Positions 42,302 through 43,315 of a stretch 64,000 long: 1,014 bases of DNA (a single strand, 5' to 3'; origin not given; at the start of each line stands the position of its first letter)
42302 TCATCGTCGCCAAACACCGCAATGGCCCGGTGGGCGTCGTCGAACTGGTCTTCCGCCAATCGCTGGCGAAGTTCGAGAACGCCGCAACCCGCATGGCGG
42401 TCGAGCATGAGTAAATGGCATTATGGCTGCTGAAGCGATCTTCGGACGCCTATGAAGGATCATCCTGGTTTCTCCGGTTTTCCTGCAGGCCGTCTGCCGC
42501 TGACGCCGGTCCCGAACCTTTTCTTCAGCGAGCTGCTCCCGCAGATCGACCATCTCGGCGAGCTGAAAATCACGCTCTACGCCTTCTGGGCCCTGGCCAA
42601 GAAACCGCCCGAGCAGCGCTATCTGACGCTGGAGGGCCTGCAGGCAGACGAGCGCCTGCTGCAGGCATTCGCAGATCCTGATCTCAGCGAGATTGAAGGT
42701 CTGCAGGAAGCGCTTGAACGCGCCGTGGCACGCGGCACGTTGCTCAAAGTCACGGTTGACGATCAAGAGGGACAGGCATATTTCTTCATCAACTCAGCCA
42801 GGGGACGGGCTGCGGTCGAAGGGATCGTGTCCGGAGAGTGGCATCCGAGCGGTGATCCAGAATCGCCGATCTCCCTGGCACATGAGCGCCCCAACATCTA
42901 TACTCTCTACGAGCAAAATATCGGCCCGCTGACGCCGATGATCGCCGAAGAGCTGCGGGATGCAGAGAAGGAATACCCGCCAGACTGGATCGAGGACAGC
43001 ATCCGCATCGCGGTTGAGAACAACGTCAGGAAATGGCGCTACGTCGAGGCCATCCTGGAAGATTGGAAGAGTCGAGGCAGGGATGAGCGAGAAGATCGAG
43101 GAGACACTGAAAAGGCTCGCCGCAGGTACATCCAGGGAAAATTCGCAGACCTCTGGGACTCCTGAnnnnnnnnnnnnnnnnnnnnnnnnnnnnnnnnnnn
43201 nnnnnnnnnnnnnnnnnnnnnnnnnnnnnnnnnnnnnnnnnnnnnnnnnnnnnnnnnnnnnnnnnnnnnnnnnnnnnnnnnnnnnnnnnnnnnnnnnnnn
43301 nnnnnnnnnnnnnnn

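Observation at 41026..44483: dnaB followed by a DnaD-like gene and a single polypeptide with two tandem DnaC/DnaI AAA+ loader modules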

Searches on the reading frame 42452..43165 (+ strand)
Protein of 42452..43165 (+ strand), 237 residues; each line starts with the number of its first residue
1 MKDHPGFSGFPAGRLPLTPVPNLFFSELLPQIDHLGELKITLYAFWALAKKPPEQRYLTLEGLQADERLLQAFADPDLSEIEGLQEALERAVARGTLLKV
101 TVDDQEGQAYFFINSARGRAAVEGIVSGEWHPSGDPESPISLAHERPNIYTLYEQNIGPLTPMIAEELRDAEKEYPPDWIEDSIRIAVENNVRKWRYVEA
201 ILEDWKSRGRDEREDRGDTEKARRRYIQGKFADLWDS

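Call 3: search_protein_families(library=pfam, proteins=[window:42452-43165:+], max_evalue=0.01)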
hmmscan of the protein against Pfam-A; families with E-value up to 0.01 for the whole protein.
window:42452-43165:+ (237 aa): 1 family
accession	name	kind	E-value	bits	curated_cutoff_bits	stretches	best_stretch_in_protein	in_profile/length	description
PF07261.16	DnaB_2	-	3e-12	46.5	22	1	151-213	2-67/74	Replication initiation and membrane attachment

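Call 4: search_protein_families(library=ncbifam, proteins=[window:42452-43165:+], max_evalue=0.01)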
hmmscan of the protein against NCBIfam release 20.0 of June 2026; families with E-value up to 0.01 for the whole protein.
window:42452-43165:+ (237 aa): 1 family
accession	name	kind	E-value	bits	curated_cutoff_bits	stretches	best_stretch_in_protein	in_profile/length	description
TIGR01446.1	DnaD_dom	domain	1.5e-12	47.5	24.95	1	149-209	1-64/73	DnaD domain protein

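Call 30: search_solved_structures(query=window:42452-43162:+, max_evalue=1, show_alignments=2)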
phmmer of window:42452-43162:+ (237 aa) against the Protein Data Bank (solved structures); distinct sequences matched with E-value up to 1: 4.
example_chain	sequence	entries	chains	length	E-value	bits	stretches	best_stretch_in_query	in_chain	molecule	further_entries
2zc2_A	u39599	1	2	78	0.00014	24.8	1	153-209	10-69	DnaD-like replication protein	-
2i5u_A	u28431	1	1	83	0.00033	23.7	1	172-216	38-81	DnaD domain protein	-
8ojj_A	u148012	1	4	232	0.0019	21.2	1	145-223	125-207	DNA replication protein DnaD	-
1kvn_A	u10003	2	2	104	0.54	13.1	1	165-221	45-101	SRP19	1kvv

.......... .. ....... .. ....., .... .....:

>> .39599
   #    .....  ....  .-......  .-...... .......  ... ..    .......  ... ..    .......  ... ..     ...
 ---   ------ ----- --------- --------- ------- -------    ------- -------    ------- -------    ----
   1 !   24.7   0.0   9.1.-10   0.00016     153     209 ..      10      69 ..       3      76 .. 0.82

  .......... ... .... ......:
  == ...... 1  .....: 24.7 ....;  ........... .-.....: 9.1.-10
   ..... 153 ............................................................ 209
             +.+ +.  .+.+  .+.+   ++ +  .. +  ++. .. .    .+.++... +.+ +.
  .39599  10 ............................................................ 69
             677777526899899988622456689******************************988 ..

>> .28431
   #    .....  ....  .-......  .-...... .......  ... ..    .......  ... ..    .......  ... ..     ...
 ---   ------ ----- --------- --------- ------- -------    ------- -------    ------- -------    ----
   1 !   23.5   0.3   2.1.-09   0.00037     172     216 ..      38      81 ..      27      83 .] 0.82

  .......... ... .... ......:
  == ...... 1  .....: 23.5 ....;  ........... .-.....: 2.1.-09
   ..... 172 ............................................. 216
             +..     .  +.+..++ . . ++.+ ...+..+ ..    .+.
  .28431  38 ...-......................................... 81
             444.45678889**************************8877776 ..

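Call 43: find_homologous_proteins(query=window:42452-43162:+, max_evalue=0.001)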
Query window:42452-43162:+ (237 aa): 4644 proteins with E <= 0.001 among 6747 candidates; the best 120 are listed.
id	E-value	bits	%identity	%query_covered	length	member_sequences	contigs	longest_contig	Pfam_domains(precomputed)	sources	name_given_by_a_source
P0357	1.0e-156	538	100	100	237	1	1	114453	PF07261.17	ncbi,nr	ncbi:MAG: DnaD domain protein [Anaerolineales bacterium]|nr:DnaD domain protein [Anaerolineales bact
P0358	8.1e-135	466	85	100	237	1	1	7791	PF07261.17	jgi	jgi:DNA replication protein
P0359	3.0e-128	445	83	100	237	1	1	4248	PF07261.17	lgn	-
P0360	1.9e-127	442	84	100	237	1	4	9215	PF07261.17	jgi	jgi:DNA replication protein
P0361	3.4e-126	438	82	100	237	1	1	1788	PF07261.17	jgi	jgi:DnaD/phage-associated family protein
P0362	6.8e-125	434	81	100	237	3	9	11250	PF07261.17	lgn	-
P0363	9.3e-125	433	81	100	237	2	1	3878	PF07261.17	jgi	jgi:DnaD/phage-associated family protein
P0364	1.7e-124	432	81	100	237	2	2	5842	PF07261.17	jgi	jgi:DNA replication protein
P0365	2.9e-124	432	81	100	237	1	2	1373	PF07261.17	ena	-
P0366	2.4e-123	429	81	100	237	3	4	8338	PF07261.17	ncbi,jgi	ncbi:MAG: DnaD domain protein [Anaerolineales bacterium]|jgi:DnaD/phage-associated family protein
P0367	4.8e-123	428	81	100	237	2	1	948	PF07261.17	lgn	-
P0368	7.9e-122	424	79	100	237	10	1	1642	PF07261.17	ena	-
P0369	2.7e-106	373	71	100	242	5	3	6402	PF07261.17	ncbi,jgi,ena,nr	ncbi:MAG TPA: DnaD domain protein [Chloroflexi bacterium]|nr:DnaD domain protein [Chloroflexota bact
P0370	6.7e-106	371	67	100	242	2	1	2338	PF07261.17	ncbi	-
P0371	6.7e-106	371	67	100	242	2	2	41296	PF07261.17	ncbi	-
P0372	1.5e-104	367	66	100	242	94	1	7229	PF07261.17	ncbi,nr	ncbi:MAG: DnaD domain protein [Chloroflexi bacterium]|nr:DnaD domain protein [Chloroflexota bacteriu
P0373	8.5e-104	365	66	100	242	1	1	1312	PF07261.17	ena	-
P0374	3.1e-103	363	66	100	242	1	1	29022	PF07261.17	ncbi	ncbi:MAG: DnaD domain protein [Anaerolineales bacterium]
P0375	6.1e-103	362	66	100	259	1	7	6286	PF07261.17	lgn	-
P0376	2.0e-102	360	67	100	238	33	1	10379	PF07261.17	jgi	-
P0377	1.0e-101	358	67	100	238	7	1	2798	PF07261.17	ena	-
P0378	1.3e-101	357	65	100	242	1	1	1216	PF07261.17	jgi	jgi:DnaD/phage-associated family protein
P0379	3.0e-101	356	67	100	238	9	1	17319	PF07261.17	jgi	jgi:DNA replication protein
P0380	3.6e-101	356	66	97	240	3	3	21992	PF07261.17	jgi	jgi:DnaD/phage-associated family protein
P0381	3.7e-101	356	66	100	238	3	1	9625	PF07261.17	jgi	jgi:DNA replication protein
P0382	4.0e-101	356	65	100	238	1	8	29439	PF07261.17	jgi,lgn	jgi:DNA replication protein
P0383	5.8e-101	355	68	98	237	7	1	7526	PF07261.17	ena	-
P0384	9.6e-101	355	65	100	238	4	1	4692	PF07261.17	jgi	jgi:DnaD/phage-associated family protein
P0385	1.0e-100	355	65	100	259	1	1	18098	PF07261.17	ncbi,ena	-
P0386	1.3e-100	354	67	100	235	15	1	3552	PF07261.17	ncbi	-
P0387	2.7e-100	353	67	99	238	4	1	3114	PF07261.17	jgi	jgi:DNA replication protein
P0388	3.7e-100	353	67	100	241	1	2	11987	PF07261.17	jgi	jgi:DnaD/phage-associated family protein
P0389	4.7e-100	352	67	97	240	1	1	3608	PF07261.17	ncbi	-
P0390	5.5e-100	352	66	100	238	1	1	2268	PF07261.17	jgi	jgi:DnaD/phage-associated family protein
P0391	6.1e-100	352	68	98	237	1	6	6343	PF07261.17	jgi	jgi:DNA replication protein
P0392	6.7e-100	352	68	98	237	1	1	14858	PF07261.17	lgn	-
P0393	1.3e-99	351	68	98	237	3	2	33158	PF07261.17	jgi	jgi:DNA replication protein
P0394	2.9e-99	350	68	98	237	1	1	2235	PF07261.17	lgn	-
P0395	4.9e-99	349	67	98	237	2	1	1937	PF07261.17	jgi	jgi:DNA replication protein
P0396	1.6e-98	347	64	100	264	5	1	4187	PF07261.17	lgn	-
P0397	1.6e-98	347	67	100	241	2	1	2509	PF07261.17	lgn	-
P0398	1.7e-98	347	64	100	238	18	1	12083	PF07261.17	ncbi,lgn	-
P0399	2.0e-98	347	66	100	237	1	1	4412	PF07261.17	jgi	-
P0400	2.6e-98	347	66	97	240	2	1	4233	PF07261.17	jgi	jgi:DnaD/phage-associated family protein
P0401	2.8e-98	347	65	99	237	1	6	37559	PF07261.17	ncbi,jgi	-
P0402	1.4e-97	344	65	97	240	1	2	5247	PF07261.17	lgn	-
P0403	1.9e-97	344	67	98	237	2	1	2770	PF07261.17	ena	-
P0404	2.1e-97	344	65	98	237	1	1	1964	PF07261.17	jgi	jgi:DnaD/phage-associated family protein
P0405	2.4e-97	343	65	97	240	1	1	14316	PF07261.17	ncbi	-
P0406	2.6e-97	343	64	97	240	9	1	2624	PF07261.17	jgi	jgi:DNA replication protein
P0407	5.5e-97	342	65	96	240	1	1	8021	PF07261.17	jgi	jgi:DNA replication protein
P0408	6.7e-97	342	64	97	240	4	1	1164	PF07261.17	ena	-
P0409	9.9e-97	341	64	97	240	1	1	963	PF07261.17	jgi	-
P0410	3.5e-96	340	65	98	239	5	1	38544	PF07261.17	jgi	jgi:DnaD/phage-associated family protein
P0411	3.6e-96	340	64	100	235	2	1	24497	PF07261.17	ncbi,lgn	-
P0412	4.1e-96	339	63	100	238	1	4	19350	PF07261.17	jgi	jgi:DnaD/phage-associated family protein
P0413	4.3e-96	339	64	97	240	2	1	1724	PF07261.17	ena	-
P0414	5.7e-96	339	64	97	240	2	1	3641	PF07261.17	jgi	jgi:DnaD/phage-associated family protein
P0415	7.1e-96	339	65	97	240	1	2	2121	PF07261.17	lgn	-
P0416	9.1e-96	338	66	98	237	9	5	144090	PF07261.17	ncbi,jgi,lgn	jgi:DNA replication protein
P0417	1.0e-95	338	63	100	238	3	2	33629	PF07261.17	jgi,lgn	jgi:DNA replication protein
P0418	1.5e-95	338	65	99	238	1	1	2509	PF07261.17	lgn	-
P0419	2.1e-95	337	63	98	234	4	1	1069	PF07261.17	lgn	-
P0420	2.2e-95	337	64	97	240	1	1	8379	PF07261.17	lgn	-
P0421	2.4e-95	337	65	97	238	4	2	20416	PF07261.17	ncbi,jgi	ncbi:MAG: DnaD domain protein [Anaerolineales bacterium]|jgi:DnaD/phage-associated family protein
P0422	4.9e-95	336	63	97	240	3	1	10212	PF07261.17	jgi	jgi:DnaD/phage-associated family protein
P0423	5.1e-95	336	66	100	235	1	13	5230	PF07261.17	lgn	-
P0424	5.5e-95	336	65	99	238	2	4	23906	PF07261.17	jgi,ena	jgi:DNA replication protein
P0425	7.1e-95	335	65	100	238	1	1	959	PF07261.17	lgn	-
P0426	1.8e-94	334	67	100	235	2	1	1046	PF07261.17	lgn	-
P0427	4.2e-94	333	65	98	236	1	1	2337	PF07261.17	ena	-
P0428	6.5e-94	332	63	98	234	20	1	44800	PF07261.17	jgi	jgi:DNA replication protein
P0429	6.6e-94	332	63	98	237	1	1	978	PF07261.17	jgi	jgi:DNA replication protein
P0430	7.8e-94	332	64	98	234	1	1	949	PF07261.17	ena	-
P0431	7.9e-94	332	63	98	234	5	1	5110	PF07261.17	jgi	jgi:DnaD/phage-associated family protein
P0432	1.1e-93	331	63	98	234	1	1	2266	PF07261.17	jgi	jgi:DNA replication protein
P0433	2.0e-93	331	66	96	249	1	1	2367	PF07261.17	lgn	-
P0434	2.3e-93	330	62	98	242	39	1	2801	PF07261.17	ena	-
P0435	5.2e-93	329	64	99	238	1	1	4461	PF07261.17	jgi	jgi:DNA replication protein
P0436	5.5e-93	329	62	100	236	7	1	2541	PF07261.17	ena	-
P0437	5.8e-93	329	65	100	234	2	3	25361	PF07261.17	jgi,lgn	jgi:DnaD/phage-associated family protein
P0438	6.2e-93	329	64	99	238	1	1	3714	PF07261.17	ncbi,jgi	-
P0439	7.0e-93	329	62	100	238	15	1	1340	PF07261.17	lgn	-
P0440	7.2e-93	329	64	99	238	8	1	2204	PF07261.17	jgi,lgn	jgi:DNA replication protein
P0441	9.1e-93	328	64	97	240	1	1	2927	PF07261.17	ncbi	-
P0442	1.0e-92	328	64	98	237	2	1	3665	PF07261.17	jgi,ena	-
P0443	1.0e-92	328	63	100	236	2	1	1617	PF07261.17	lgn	-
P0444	1.1e-92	328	63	99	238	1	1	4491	PF07261.17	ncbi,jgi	-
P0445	1.2e-92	328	65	98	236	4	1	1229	PF07261.17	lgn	-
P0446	1.5e-92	328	63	99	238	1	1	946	PF07261.17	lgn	-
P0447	2.0e-92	327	64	98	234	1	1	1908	PF07261.17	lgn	-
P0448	2.2e-92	327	63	100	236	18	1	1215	PF07261.17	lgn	-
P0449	2.3e-92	327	61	98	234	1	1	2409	PF07261.17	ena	-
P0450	2.5e-92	327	63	100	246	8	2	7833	PF07261.17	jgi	jgi:DNA replication protein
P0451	2.6e-92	327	62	99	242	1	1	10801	PF07261.17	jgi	jgi:DNA replication protein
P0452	2.7e-92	327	64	99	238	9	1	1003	PF07261.17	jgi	jgi:DNA replication protein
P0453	3.3e-92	327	63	97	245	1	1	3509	PF07261.17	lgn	-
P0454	3.3e-92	327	63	99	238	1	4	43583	PF07261.17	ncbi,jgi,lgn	-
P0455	3.7e-92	326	64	97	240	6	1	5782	PF07261.17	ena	-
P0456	4.0e-92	326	61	98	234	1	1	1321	PF07261.17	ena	-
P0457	4.2e-92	326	63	99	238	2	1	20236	PF07261.17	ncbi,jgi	-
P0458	6.0e-92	326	63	100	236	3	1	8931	PF07261.17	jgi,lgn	jgi:DnaD/phage-associated family protein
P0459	7.3e-92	326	63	99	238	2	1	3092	PF07261.17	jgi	-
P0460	8.1e-92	325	63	100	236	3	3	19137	PF07261.17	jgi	jgi:DnaD/phage-associated family protein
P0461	8.4e-92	325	64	98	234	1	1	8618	PF07261.17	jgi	jgi:DNA replication protein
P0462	9.0e-92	325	62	98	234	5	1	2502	PF07261.17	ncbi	-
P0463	9.4e-92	325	64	99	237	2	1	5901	PF07261.17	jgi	jgi:DnaD/phage-associated family protein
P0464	1.1e-91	325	64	98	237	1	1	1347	PF07261.17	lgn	-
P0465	1.2e-91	325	63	98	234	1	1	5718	PF07261.17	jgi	jgi:DNA replication protein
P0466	1.4e-91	325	63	98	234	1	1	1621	PF07261.17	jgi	jgi:DnaD/phage-associated family protein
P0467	1.4e-91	325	62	99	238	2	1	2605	PF07261.17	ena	-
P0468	1.4e-91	325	61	98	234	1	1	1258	PF07261.17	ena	-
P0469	1.6e-91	324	64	98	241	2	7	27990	PF07261.17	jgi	jgi:DNA replication protein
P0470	1.6e-91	324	63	98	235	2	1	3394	PF07261.17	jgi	jgi:DnaD/phage-associated family protein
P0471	1.7e-91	324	64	99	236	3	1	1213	PF07261.17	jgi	jgi:DnaD/phage-associated family protein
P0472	1.7e-91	324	61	99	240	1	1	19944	PF07261.17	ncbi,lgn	ncbi:MAG: DnaD domain protein [Chloroflexota bacterium]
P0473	1.9e-91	324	63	98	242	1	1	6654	PF07261.17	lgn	-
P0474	1.9e-91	324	64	98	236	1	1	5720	PF07261.17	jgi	jgi:DNA replication protein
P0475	2.2e-91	324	61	100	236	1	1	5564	PF07261.17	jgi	jgi:DnaD/phage-associated family protein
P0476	2.4e-91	324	61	98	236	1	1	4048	PF07261.17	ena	-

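Call 53: predict_structure(alignment_id=A2)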
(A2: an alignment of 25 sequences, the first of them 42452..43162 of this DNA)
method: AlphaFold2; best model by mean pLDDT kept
length: 237 residues; sequences in the alignment: 25
mean_pLDDT: 78.4   pTM: 0.55
mean pLDDT of the five models: 78.4, 77.8, 76.1, 75.6, 74.0
residues with pLDDT >= 90: 64; 70-90: 116; 50-70: 41; < 50: 16
segments of 3 or more residues with pLDDT < 50: 1-3, 214-218, 234-237
pLDDT, mean of each block of 10 residues (from residue 1): 52 70 85 93 92 88 93 92 95 93 78 88 86 82 65 74 76 82 78 82 78 50 57 45
secondary structure, 60 per line:
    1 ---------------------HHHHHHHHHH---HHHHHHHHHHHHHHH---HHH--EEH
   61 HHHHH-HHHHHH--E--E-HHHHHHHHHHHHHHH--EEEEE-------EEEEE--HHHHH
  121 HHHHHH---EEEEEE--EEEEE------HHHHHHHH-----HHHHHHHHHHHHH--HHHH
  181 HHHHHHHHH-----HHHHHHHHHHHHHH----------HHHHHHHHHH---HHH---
elements in order: H22-31 H35-49 H60-65 H67-72 H80-94 E97-101 E109-113 H116-126 E130-135 E138-142 H149-156 H162-174 H177-189 H195-208 H219-228

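Call 57: fold_search(model_id=the predicted structure, library=pdb)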
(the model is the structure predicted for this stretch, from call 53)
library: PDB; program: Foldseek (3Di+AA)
matches with E <= 10: 809; with E <= 0.001: 1
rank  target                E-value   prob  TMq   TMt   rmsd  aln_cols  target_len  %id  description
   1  9a5c_B                3.6e-04  1.00  0.28  0.29  18.1       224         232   17  Integrative model of GLPD-DNAD by crosslinking MS and deep learning (released 2024-09-18)
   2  6o8n_A                2.2e-02  1.00  0.25  0.53   8.2       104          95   16  Crystal Structure of C9S tetrasulfide state of Sulfide-responsive transcriptional repressor (SqrR) from Rhodobacter ca (released 2020-04-01)
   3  6o8n_B                5.0e-02  0.99  0.25  0.53   7.9       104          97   14  Crystal Structure of C9S tetrasulfide state of Sulfide-responsive transcriptional repressor (SqrR) from Rhodobacter ca (released 2020-04-01)
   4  6h1c_B                5.0e-02  0.99  0.27  0.43   4.0        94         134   21  Structure of Ferric uptake regulator from Pseudomonas aeruginosa with manganese. (released 2019-07-31)
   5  9gm7_D                5.2e-02  0.85  0.31  0.26  15.4       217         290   10  MukBEF in a nucleotide-bound state with open neck gate (monomer) (released 2025-03-26)
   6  9gm7_C                6.5e-02  0.80  0.31  0.18  16.5       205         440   12  MukBEF in a nucleotide-bound state with open neck gate (monomer) (released 2025-03-26)
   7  1p4x                  6.8e-02  0.51  0.23  0.22  17.9       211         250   16  Crystal structure of SarS protein from Staphylococcus Aureus (released 2003-07-08)
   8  4ld5_C                8.9e-02  0.47  0.20  0.30  14.2       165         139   11  Crystal structure of MepR Q18P mutant from multidrug resistant S. aureus clinical isolate (released 2013-09-11)
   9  5nhk_B                9.4e-02  1.00  0.27  0.45   2.7        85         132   10  Structure of Ferric uptake regulator from francisella tularensis with Iron (released 2018-05-16)
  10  5nbc_A                9.4e-02  1.00  0.26  0.44   3.4        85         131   12  Structure of Prokaryotic Transcription Factors (released 2018-05-16)
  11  1mzb                  9.4e-02  0.99  0.24  0.40   3.6        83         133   20  Ferric uptake regulator (released 2003-10-07)
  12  8ylg_B                9.4e-02  0.89  0.25  0.35  13.8       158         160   10  Crystal structure of Burkholderia thailandensis MftR in complex with operator DNA (released 2024-11-13)
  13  6i6l_B                1.0e-01  0.28  0.21  0.15  13.4       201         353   13  Papaver somniferum O-methyltransferase 1 (released 2019-03-27)
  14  2w57_A                1.1e-01  0.99  0.27  0.45   4.3        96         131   14  Crystal structure of the Vibrio cholerae ferric uptake regulator (Fur) reveals structural rearrangement of the DNA-bin (released 2009-01-20)
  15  5meb_A                1.1e-01  0.69  0.22  0.37   9.7       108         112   14  Crystal structure of yeast Cdt1 C-terminal domain (released 2017-05-17)
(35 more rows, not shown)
